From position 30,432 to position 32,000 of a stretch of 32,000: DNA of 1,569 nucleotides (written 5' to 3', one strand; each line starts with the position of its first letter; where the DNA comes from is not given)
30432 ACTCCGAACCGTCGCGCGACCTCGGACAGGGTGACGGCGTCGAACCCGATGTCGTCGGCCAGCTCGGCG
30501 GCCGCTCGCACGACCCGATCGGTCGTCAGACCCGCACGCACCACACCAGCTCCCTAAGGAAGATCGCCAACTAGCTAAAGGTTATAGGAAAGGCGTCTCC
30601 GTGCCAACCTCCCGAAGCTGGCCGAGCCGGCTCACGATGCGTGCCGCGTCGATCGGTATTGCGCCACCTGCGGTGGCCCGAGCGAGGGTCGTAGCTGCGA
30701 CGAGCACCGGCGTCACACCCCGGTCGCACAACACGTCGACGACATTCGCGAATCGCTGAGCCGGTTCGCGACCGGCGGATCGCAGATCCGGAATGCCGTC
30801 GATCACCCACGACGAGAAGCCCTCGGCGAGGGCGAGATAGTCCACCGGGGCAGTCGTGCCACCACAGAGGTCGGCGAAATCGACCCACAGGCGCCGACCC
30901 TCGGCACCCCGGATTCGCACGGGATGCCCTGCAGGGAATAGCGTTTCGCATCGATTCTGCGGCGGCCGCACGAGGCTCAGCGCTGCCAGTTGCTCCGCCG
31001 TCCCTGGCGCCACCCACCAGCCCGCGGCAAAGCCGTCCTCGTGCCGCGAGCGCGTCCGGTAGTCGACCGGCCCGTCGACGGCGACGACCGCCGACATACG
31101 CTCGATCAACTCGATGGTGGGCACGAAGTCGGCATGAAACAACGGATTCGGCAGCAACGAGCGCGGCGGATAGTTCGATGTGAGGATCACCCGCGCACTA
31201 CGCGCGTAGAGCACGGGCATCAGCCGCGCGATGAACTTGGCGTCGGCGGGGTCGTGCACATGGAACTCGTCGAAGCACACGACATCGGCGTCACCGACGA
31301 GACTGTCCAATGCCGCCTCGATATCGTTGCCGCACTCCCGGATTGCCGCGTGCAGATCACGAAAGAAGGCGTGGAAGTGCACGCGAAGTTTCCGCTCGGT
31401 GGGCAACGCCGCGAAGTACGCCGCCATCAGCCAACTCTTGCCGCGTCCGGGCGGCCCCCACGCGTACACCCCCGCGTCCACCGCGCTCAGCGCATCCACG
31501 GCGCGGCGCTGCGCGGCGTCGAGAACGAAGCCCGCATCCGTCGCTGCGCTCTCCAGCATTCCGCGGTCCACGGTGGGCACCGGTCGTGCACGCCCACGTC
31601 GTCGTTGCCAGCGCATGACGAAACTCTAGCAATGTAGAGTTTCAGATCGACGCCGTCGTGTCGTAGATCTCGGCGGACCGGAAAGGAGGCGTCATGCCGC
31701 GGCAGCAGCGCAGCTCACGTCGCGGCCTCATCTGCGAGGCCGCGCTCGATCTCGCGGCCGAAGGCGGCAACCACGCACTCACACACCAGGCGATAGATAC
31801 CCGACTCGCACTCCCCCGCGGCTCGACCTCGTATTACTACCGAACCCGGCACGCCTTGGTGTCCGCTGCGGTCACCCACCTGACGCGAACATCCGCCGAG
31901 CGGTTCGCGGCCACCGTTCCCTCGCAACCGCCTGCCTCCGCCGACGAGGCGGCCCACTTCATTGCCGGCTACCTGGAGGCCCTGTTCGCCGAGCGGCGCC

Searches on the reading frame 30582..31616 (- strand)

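Call 12: search_protein_families(library=pfam, proteins=[window:30582-31616:-], max_evalue=0.01)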
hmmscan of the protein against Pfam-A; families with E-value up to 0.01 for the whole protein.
window:30582-31616:- (344 aa): 1 family
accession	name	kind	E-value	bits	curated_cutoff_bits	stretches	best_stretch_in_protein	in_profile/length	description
PF03969.22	AFG1_ATPase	-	3.1e-77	260.4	27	1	48-336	62-354/361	AFG1-like ATPase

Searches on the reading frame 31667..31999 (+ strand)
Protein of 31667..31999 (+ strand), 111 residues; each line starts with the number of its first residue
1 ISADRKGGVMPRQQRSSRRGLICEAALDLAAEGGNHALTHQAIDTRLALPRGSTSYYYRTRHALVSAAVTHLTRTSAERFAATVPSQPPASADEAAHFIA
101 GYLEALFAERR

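Call 12: search_protein_families(library=pfam, proteins=[window:31667-31999:+], max_evalue=0.01)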
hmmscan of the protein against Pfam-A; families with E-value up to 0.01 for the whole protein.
window:31667-31999:+ (111 aa): 1 family
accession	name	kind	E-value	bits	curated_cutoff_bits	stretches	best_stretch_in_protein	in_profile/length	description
PF00440.29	TetR_N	-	0.00063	19.9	24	1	22-68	1-47/47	Bacterial regulatory proteins, tetR family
